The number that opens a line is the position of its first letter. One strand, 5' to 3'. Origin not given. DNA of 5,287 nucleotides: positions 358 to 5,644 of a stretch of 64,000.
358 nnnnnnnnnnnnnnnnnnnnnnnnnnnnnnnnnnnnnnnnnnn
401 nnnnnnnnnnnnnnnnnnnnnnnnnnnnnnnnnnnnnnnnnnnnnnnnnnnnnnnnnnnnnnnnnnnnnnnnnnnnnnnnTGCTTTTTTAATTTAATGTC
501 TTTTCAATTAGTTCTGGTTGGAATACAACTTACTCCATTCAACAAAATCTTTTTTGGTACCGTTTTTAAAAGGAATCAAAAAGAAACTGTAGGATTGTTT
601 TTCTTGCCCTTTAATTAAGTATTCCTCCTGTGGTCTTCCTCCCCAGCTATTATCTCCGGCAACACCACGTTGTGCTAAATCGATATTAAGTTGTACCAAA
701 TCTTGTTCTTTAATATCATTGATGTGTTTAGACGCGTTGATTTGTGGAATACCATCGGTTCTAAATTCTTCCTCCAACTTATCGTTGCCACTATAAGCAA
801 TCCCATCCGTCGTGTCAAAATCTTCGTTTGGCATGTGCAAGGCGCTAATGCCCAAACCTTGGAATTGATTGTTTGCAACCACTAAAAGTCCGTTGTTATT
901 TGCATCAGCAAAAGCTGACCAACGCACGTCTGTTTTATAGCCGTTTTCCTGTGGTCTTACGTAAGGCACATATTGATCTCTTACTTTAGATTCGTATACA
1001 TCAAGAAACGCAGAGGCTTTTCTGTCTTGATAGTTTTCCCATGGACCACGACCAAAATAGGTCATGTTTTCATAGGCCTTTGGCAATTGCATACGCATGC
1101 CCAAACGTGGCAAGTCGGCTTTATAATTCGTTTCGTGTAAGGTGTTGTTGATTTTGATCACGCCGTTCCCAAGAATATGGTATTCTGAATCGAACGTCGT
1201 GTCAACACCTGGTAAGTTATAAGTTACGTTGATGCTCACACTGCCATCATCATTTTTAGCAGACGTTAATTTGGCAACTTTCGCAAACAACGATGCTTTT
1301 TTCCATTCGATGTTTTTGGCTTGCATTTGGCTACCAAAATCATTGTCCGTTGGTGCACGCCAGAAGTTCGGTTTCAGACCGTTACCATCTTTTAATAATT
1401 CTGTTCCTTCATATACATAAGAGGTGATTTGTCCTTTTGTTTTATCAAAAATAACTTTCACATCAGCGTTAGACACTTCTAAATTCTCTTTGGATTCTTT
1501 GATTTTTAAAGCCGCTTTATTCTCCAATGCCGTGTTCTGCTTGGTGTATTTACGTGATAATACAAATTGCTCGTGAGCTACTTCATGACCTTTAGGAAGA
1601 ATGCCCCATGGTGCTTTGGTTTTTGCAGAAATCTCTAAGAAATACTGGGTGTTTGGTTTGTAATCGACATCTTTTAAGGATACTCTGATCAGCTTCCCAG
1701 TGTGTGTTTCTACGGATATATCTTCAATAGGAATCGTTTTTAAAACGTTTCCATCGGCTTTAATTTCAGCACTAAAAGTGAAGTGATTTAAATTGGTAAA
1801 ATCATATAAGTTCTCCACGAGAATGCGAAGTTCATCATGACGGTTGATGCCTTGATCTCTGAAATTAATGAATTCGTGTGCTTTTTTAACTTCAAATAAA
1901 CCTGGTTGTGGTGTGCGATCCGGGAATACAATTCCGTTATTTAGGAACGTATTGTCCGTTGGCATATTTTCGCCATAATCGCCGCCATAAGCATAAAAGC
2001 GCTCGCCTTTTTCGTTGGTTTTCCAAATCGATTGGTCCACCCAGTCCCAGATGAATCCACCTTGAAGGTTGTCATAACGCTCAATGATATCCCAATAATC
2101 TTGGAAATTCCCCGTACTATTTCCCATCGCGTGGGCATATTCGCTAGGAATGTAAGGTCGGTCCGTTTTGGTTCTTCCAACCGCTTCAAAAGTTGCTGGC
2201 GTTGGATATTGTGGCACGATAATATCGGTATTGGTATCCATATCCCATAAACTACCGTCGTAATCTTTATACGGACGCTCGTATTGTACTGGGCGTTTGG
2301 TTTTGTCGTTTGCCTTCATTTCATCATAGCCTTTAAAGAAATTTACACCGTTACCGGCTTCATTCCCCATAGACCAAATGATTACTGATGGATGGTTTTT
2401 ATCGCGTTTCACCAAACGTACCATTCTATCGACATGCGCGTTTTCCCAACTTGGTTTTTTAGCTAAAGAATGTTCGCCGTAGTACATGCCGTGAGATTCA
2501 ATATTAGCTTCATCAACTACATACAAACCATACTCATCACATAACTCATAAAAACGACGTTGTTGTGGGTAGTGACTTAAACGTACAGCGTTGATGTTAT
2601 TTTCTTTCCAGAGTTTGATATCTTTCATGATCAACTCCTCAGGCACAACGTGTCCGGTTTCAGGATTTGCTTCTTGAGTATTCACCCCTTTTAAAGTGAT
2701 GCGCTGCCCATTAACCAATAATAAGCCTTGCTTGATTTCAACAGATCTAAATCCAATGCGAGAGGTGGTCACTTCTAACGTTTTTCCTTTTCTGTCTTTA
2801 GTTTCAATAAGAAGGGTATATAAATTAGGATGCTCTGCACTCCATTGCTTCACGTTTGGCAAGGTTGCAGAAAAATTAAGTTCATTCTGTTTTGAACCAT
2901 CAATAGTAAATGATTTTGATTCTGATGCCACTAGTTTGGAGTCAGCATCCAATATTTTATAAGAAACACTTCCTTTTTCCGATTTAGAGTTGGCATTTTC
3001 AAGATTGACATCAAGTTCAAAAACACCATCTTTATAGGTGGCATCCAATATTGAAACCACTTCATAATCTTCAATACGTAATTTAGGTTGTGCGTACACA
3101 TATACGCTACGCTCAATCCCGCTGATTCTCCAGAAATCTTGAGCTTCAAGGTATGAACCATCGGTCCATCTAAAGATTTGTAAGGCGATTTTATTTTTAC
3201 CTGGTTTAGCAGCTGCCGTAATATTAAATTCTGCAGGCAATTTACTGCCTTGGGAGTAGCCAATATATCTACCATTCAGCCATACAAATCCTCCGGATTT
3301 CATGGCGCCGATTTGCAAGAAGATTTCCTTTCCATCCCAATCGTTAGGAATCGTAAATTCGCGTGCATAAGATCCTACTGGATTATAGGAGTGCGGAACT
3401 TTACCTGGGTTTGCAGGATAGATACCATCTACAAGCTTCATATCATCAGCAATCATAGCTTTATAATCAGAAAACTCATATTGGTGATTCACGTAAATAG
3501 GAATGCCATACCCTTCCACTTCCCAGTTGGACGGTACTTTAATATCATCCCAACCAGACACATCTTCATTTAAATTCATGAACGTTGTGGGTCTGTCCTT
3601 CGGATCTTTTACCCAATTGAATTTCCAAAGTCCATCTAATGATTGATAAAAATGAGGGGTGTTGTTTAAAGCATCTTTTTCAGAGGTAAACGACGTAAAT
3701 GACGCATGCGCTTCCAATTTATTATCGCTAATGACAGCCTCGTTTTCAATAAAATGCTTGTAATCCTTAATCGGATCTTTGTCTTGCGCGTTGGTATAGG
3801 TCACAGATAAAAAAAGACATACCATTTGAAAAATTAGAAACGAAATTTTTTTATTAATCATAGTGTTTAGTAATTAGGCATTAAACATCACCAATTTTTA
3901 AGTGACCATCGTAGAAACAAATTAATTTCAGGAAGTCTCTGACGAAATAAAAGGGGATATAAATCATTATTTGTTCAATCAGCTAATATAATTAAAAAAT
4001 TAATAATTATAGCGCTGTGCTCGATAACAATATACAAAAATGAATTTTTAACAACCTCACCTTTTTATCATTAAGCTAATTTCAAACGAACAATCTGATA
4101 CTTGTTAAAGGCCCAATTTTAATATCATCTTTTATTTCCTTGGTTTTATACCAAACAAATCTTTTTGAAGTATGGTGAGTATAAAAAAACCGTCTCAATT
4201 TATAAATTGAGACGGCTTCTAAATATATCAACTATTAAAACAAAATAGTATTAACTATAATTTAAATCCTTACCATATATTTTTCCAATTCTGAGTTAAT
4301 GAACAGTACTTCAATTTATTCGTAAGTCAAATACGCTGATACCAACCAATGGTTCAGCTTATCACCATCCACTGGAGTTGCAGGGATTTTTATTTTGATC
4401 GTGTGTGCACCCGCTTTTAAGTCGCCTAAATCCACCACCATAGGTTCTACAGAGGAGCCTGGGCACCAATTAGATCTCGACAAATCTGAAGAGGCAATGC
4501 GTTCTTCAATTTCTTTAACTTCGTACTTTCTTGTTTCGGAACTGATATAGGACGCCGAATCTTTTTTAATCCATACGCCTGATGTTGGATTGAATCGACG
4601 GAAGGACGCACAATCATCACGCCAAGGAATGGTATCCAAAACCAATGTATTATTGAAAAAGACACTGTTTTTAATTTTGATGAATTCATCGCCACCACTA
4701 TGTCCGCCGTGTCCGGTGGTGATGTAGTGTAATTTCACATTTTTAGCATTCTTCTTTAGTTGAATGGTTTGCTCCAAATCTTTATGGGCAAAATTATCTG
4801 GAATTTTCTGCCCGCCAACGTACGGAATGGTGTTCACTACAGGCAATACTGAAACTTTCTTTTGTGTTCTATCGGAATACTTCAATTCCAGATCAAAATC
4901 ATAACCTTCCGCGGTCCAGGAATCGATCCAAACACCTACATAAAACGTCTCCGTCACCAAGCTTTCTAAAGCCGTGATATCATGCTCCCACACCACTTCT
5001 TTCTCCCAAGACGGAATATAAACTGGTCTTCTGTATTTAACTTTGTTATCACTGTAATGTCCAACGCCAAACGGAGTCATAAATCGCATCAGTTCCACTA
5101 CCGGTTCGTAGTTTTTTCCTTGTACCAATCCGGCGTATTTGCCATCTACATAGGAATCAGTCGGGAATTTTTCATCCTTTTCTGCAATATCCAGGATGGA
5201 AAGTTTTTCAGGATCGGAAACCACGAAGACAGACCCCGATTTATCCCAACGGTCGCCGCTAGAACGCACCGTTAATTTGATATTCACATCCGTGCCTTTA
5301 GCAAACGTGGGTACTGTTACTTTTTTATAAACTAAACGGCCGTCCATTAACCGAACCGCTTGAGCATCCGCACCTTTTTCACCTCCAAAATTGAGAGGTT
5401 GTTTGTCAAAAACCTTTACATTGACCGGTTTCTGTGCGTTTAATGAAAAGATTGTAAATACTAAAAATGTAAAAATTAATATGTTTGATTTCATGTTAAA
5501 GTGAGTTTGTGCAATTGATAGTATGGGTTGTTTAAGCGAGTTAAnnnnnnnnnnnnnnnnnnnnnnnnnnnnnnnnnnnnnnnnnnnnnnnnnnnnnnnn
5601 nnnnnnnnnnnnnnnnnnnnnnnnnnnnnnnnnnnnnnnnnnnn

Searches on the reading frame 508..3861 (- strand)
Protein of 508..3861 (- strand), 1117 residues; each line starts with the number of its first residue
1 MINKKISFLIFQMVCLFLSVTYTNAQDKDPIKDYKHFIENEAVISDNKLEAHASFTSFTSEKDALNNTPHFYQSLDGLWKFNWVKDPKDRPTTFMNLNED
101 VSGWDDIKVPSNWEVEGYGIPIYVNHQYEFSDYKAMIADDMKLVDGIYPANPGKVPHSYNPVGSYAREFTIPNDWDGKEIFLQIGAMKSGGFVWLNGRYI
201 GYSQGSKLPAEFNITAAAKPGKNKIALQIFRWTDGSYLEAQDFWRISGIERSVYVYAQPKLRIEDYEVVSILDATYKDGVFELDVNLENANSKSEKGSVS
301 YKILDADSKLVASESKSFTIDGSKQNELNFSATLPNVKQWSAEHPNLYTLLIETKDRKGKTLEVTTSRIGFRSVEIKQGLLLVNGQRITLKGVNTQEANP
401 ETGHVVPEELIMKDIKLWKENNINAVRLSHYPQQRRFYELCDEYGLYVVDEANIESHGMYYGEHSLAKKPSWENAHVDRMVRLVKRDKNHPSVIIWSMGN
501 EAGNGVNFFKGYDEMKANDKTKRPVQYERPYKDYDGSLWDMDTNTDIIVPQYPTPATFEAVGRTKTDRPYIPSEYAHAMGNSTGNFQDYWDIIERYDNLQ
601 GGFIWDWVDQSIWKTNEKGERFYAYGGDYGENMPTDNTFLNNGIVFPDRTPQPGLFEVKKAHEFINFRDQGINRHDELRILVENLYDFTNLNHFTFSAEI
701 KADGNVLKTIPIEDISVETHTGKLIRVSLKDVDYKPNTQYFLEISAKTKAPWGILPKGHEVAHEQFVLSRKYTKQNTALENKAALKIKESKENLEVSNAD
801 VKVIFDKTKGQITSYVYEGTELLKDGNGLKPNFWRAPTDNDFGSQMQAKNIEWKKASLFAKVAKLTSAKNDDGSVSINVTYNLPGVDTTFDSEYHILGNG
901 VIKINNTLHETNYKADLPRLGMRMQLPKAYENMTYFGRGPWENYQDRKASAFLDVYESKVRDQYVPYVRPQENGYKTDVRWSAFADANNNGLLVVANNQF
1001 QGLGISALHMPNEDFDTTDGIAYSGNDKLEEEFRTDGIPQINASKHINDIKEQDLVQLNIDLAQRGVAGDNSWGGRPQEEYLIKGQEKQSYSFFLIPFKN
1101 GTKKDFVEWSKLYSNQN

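Call 48: search_protein_families(library=pfam, proteins=[window:508-3861:-])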
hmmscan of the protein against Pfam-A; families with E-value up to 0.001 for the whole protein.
window:508-3861:- (1117 aa): 6 families
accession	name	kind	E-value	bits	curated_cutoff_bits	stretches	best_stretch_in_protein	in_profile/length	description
PF02836.23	Glyco_hydro_2_C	-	9.2e-93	311.1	21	1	374-667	1-302/302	Glycosyl hydrolases family 2, TIM barrel domain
PF02929.23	Bgal_small_N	-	5.7e-72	242.8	25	1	798-1094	2-247/248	Beta galactosidase small chain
PF02837.24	Glyco_hydro_2_N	-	6.3e-34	117.8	28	1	73-259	2-169/169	Glycosyl hydrolases family 2, sugar binding domain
PF00703.27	Glyco_hydro_2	-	2.2e-20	73.9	23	1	262-372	2-109/109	Glycosyl hydrolases family 2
PF16353.11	LacZ_4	-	2.1e-18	66.8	27.3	1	681-769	2-87/87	Beta-galactosidase, domain 4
PF22666.2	Glyco_hydro_2_N2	-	0.00019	22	27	1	164-229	51-117/167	Glycosyl hydrolase 2 galactose-binding domain-like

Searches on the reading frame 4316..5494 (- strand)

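Call 48: search_protein_families(library=pfam, proteins=[window:4316-5494:-])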
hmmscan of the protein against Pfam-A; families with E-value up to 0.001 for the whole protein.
window:4316-5494:- (392 aa): 2 families
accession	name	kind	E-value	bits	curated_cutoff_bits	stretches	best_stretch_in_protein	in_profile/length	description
PF09112.15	N-glycanase_N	-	7.5e-57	192.3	22.4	1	25-206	1-177/177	Peptide-N-glycosidase F, N terminal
PF09113.15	N-glycanase_C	-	2.5e-54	183.3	25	1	231-389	2-139/140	Peptide-N-glycosidase F, C terminal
